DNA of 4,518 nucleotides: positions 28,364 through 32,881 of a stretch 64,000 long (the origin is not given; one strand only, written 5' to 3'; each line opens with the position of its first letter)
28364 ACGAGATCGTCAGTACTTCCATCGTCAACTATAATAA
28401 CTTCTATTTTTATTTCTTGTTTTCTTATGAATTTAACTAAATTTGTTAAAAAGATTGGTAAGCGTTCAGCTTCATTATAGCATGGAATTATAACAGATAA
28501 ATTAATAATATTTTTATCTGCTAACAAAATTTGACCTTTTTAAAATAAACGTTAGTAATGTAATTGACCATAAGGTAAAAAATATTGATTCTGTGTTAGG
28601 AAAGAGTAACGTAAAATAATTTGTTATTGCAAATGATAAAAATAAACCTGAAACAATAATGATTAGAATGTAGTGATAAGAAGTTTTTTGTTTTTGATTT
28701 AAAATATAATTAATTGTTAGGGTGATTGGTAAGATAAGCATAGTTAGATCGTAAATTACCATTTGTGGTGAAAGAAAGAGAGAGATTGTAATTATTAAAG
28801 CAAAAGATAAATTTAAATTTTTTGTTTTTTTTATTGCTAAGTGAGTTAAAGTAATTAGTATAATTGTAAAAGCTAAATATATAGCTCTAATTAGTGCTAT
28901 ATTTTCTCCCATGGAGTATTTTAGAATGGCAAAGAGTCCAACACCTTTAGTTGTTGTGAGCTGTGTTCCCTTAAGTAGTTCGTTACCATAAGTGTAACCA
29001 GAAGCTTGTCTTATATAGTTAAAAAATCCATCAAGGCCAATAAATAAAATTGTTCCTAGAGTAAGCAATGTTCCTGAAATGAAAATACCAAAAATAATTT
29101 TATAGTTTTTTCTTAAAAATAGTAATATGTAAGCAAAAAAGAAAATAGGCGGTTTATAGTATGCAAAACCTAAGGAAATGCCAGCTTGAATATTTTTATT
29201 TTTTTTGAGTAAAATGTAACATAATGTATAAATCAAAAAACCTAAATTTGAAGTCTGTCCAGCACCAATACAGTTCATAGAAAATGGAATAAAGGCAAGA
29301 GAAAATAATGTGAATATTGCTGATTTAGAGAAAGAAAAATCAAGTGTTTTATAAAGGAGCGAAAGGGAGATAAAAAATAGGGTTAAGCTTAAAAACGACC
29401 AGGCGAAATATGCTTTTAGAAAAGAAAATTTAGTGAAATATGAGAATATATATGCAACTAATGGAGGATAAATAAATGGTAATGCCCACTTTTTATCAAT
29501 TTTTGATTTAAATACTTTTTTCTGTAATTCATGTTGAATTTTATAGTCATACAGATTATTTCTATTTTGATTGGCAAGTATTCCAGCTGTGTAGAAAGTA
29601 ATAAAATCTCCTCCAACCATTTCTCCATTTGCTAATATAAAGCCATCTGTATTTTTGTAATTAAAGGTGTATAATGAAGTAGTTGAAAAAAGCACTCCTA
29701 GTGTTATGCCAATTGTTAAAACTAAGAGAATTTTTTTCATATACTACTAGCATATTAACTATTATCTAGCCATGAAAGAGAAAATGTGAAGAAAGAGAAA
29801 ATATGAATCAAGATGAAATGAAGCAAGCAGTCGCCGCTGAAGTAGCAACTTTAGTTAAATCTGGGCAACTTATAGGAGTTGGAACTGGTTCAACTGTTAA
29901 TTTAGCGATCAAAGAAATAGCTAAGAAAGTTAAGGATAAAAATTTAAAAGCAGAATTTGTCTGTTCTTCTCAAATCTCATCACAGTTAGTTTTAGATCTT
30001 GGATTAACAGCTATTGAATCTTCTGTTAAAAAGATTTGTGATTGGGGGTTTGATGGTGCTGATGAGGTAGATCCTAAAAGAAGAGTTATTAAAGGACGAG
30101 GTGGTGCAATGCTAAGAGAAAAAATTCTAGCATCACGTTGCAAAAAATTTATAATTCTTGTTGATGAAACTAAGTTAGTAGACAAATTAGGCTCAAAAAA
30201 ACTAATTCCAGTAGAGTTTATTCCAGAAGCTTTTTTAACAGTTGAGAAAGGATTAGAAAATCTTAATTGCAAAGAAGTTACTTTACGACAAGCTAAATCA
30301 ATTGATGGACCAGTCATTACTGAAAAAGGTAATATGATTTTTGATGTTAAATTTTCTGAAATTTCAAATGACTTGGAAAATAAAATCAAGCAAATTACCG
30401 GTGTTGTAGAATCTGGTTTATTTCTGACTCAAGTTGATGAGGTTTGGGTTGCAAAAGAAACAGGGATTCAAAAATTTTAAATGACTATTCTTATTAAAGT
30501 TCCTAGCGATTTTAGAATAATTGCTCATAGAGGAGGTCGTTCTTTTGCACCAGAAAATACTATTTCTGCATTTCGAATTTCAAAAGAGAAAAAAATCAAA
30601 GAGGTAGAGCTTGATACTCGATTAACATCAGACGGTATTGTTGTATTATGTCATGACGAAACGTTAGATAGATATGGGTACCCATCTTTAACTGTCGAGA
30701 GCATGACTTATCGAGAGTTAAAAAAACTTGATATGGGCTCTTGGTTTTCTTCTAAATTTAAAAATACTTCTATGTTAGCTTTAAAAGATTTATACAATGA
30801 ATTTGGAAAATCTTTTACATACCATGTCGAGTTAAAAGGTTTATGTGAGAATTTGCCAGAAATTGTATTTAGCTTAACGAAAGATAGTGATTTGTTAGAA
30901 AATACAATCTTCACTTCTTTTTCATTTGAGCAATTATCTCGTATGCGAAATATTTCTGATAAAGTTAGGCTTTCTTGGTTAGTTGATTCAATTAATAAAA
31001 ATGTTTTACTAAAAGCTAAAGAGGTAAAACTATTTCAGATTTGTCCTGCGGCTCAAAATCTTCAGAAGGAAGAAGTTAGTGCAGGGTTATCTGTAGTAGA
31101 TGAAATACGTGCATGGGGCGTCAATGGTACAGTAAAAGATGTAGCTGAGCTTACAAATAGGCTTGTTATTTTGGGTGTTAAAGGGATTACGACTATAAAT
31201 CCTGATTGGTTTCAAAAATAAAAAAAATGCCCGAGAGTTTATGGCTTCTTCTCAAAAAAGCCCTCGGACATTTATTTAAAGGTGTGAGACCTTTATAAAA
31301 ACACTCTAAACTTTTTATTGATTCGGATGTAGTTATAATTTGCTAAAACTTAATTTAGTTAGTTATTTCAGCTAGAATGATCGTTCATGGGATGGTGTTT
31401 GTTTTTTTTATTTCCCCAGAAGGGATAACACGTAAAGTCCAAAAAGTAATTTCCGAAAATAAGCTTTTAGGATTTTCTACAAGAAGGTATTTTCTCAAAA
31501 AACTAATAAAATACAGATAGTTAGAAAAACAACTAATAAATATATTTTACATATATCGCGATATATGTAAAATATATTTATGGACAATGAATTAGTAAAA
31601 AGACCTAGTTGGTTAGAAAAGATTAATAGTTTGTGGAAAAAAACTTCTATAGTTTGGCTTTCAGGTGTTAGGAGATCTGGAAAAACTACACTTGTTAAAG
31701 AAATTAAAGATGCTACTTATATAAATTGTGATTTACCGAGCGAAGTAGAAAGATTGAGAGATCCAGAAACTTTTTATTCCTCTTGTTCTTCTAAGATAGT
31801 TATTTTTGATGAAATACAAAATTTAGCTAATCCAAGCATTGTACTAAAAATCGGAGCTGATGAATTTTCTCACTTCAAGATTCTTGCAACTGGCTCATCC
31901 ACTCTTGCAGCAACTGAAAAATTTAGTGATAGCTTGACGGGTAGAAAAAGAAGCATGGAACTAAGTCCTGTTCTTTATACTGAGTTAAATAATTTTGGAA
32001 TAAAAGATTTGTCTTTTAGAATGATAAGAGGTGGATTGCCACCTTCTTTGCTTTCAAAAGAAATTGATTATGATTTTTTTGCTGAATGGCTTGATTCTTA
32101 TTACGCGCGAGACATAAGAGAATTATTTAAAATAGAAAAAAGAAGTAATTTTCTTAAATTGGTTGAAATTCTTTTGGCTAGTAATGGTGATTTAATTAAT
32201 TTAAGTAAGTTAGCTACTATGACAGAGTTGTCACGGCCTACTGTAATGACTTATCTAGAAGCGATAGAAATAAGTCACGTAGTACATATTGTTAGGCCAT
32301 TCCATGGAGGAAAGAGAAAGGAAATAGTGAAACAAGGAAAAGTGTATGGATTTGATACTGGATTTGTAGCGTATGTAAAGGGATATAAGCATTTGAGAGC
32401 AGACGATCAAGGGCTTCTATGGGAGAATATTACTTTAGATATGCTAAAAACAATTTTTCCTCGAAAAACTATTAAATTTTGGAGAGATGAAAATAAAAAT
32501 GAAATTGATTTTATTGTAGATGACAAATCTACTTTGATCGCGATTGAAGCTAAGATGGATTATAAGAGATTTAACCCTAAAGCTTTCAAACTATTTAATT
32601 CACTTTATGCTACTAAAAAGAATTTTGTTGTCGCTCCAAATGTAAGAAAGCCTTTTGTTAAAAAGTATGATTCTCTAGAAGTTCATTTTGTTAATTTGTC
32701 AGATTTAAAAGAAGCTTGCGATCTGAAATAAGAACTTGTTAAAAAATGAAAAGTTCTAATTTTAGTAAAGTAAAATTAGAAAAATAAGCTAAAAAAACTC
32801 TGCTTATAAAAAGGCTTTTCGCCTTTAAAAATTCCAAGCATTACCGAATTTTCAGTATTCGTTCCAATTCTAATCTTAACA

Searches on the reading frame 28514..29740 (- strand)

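Call 24: search_protein_families(library=pfam, proteins=[window:28514-29740:-], max_evalue=0.00001)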
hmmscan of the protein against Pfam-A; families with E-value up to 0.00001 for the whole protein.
window:28514-29740:- (408 aa): 1 family
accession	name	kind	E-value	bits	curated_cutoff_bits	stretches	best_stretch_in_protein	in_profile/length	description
PF09594.16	GT87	-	1.3e-16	61.5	25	1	89-325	1-237/237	Glycosyltransferase family 87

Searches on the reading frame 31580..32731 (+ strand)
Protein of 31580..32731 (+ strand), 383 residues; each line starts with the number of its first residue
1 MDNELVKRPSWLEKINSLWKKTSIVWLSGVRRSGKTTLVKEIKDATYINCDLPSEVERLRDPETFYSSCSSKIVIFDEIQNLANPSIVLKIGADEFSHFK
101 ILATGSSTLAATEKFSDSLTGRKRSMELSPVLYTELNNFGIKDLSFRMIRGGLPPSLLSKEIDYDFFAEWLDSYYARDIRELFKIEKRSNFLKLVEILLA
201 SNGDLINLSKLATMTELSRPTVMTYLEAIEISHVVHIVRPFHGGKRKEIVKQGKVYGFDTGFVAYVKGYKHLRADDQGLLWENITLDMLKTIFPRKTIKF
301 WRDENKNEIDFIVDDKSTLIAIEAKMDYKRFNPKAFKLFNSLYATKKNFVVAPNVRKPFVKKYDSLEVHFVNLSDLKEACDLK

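Call 24: search_protein_families(library=pfam, proteins=[window:31580-32731:+], max_evalue=0.00001)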
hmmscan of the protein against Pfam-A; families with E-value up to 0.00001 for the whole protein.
window:31580-32731:+ (383 aa): 2 families
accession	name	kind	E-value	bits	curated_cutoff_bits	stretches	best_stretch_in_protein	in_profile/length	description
PF13635.12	DUF4143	-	1.7e-28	99.8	28.1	1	177-326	2-159/160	Domain of unknown function (DUF4143)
PF13173.12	AAA_14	-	2.1e-21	76.7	27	1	23-136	3-128/129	AAA domain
